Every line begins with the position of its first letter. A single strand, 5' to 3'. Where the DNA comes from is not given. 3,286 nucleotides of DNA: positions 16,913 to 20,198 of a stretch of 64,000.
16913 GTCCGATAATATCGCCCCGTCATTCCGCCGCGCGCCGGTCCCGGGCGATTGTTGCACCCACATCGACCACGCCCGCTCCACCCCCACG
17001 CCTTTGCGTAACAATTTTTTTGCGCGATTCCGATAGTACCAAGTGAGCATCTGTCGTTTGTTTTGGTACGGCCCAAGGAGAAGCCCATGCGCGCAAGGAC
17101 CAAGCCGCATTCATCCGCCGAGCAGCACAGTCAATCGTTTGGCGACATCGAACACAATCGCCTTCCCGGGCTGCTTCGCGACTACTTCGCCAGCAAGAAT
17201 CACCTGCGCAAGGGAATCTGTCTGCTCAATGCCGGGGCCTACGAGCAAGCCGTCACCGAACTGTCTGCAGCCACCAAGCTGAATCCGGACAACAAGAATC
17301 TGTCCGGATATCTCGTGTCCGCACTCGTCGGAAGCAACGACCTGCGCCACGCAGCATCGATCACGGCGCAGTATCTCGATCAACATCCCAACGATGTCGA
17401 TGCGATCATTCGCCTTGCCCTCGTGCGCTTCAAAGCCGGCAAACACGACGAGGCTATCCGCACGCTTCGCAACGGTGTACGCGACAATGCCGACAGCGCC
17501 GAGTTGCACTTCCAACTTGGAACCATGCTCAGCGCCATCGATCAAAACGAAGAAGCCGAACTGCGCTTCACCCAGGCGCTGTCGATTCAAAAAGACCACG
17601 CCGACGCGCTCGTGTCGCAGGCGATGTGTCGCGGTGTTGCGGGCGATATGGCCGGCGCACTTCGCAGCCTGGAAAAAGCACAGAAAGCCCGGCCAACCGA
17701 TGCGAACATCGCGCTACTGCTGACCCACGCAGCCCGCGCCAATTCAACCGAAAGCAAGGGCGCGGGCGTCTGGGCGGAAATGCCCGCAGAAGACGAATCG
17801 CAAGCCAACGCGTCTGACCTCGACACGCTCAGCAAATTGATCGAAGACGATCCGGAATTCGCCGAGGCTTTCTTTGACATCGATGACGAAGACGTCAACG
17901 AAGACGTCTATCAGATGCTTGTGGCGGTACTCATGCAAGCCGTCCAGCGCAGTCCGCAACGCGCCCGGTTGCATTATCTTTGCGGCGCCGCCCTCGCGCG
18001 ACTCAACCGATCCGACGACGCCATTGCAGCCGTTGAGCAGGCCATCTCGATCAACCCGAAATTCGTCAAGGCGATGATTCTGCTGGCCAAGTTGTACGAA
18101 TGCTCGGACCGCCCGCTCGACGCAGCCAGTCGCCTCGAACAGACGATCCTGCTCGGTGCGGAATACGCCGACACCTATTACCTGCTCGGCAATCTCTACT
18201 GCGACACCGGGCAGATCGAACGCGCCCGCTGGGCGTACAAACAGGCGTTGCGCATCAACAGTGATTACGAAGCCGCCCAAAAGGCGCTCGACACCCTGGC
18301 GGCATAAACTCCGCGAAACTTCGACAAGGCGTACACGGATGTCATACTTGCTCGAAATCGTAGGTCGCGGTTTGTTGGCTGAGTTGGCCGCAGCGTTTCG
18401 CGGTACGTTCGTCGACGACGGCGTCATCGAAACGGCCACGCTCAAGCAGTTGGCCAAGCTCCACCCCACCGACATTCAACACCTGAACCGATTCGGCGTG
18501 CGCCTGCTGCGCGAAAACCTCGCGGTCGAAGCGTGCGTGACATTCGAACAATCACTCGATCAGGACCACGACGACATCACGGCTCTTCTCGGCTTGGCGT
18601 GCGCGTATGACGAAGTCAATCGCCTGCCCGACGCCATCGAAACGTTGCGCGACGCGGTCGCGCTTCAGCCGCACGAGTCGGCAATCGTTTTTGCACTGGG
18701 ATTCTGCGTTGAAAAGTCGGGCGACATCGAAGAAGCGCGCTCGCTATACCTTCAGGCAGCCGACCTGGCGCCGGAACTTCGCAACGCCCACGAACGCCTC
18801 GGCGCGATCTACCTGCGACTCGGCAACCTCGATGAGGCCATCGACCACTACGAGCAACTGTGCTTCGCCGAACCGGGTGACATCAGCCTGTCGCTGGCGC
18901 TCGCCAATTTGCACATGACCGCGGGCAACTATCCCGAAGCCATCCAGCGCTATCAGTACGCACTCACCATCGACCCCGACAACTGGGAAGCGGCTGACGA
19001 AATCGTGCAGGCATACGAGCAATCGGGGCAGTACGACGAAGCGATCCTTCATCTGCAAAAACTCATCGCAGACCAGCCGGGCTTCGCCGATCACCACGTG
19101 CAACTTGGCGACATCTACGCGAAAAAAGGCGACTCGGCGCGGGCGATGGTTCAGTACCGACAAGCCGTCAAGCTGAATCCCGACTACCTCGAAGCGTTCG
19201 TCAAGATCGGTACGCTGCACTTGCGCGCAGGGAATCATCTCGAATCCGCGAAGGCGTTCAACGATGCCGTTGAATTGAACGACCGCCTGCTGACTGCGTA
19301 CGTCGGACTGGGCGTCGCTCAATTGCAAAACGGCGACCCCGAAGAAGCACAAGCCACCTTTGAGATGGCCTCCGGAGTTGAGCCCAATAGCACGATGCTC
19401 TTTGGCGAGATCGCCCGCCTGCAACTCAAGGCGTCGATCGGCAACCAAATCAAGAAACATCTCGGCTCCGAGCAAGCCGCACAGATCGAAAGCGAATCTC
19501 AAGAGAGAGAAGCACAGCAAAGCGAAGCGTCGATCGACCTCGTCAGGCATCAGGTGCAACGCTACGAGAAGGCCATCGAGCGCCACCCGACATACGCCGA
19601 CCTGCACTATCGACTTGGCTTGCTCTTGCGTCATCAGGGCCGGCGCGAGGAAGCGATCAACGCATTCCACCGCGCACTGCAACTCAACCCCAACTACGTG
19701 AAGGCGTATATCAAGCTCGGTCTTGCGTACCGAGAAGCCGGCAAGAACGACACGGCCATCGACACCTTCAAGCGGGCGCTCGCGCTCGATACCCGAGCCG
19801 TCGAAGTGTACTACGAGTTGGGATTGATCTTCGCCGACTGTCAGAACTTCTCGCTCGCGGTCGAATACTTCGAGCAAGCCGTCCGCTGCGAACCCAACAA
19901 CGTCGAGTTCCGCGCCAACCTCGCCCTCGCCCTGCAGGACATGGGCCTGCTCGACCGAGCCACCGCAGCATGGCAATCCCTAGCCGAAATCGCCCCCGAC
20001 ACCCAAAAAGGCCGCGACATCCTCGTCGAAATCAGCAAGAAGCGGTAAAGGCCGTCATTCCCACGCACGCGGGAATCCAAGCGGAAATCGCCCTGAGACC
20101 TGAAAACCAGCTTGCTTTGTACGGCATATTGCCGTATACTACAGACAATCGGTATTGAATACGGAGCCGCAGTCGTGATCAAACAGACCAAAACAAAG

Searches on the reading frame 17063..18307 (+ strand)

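Call 23: search_protein_families(library=pfam, proteins=[window:17063-18307:+], max_evalue=0.001)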
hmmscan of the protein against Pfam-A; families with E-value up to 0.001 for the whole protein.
window:17063-18307:+ (414 aa): 22 families
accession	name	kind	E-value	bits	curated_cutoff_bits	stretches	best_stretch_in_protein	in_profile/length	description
PF07719.23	TPR_2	-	3.2e-24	83.4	27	2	301-333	1-33/34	Tetratricopeptide repeat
PF13414.12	TPR_11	-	1.4e-23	82.7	26.8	2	376-405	1-30/42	TPR repeat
PF14559.12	TPR_19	-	4.2e-23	81.9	25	2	89-149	2-62/68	Tetratricopeptide repeat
PF00515.34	TPR_1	-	6e-23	80.1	27.8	2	369-402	1-34/34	Tetratricopeptide repeat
PF13428.12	TPR_14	-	2.2e-20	71.5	23.5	0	302-344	2-44/44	Tetratricopeptide repeat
PF13431.12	TPR_17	-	1.5e-19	69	24.4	0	103-132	4-33/34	Tetratricopeptide repeat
PF13181.12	TPR_8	-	3.2e-19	67.8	25.7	1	369-401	1-33/34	Tetratricopeptide repeat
PF23914.1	TPR_CcmH_CycH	-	1.7e-18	67.4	42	2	55-134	61-143/158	Cytochrome c-type biogenesis protein H TPR domain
PF13432.12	TPR_16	-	5e-16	59.3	32.7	0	292-332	22-62/65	Tetratricopeptide repeat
PF13424.12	TPR_12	-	1.3e-14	54.6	30.1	0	367-398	43-74/77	Tetratricopeptide repeat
PF13174.12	TPR_6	-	1e-09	38.8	26.3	0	113-136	1-24/33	Tetratricopeptide repeat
PF12895.13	ANAPC3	-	3.6e-09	37.2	27.2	0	96-166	7-76/82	Anaphase-promoting complex, cyclosome, subunit 3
PF13371.12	TPR_9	-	8e-07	29.4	35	0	279-333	7-61/73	Tetratricopeptide repeat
PF03704.23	BTAD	-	2.6e-06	28.3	22.1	0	267-325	62-120/146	Bacterial transcriptional activator domain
PF14561.12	TPR_20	-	4.2e-06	27.4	25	0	103-142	13-52/90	Tetratricopeptide repeat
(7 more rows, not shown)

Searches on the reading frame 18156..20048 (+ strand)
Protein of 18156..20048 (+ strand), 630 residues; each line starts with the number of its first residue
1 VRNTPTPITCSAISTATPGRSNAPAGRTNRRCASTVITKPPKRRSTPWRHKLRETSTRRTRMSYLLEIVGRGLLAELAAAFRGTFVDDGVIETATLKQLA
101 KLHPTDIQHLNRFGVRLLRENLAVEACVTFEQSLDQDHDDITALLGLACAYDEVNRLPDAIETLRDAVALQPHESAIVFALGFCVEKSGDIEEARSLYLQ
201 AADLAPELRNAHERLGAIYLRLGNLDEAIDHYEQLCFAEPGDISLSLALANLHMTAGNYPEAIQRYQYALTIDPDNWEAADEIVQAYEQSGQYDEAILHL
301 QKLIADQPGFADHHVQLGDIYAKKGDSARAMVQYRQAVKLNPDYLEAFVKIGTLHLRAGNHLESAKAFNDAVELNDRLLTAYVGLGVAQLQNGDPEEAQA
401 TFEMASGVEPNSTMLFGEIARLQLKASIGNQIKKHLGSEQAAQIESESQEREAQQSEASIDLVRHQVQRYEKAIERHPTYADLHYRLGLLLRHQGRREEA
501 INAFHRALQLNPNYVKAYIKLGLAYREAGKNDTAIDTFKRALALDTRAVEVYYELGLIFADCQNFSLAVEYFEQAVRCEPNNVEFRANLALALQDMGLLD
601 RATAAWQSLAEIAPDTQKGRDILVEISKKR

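Call 23: search_protein_families(library=pfam, proteins=[window:18156-20048:+], max_evalue=0.001)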
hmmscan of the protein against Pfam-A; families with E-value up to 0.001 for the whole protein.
window:18156-20048:+ (630 aa): 36 families (the best 25 are shown)
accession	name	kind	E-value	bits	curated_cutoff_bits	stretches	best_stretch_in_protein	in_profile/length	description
PF07719.23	TPR_2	-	1.7e-63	206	27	6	481-514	1-34/34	Tetratricopeptide repeat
PF13414.12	TPR_11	-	7.8e-59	195.6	26.8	7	488-525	1-38/42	TPR repeat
PF00515.34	TPR_1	-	2e-58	192.4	27.8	5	481-514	1-34/34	Tetratricopeptide repeat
PF13181.12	TPR_8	-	7.5e-51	166.4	25.7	3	315-344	5-34/34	Tetratricopeptide repeat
PF13431.12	TPR_17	-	1.6e-48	159.4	24.4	3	470-501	2-33/34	Tetratricopeptide repeat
PF13432.12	TPR_16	-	1.3e-46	157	32.7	7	520-582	2-64/65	Tetratricopeptide repeat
PF14559.12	TPR_19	-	1.3e-43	147.6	25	5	254-311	2-59/68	Tetratricopeptide repeat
PF13428.12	TPR_14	-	5.4e-42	138.3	23.5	4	210-252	2-44/44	Tetratricopeptide repeat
PF13424.12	TPR_12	-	7.7e-37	125.8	30.1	4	481-545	3-75/77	Tetratricopeptide repeat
PF13176.12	TPR_7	-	1e-32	109.8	27.9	0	517-545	1-29/36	Tetratricopeptide repeat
PF13174.12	TPR_6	-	2.2e-31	106.8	26.3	0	485-513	4-32/33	Tetratricopeptide repeat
PF23914.1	TPR_CcmH_CycH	-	1.9e-22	80.3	42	1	521-616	56-154/158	Cytochrome c-type biogenesis protein H TPR domain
PF24575.1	TPR_Slam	-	6.9e-18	65.4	35.2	0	460-538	28-104/104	Surface lipoprotein assembly modifier, N-terminal TPR repeats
PF25064.1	ARM_TT21_5th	-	1.2e-16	61.5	27.8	0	315-376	5-66/117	TT21 fifth ARM repeats domain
PF13371.12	TPR_9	-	6.8e-16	58.5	35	1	250-308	2-60/73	Tetratricopeptide repeat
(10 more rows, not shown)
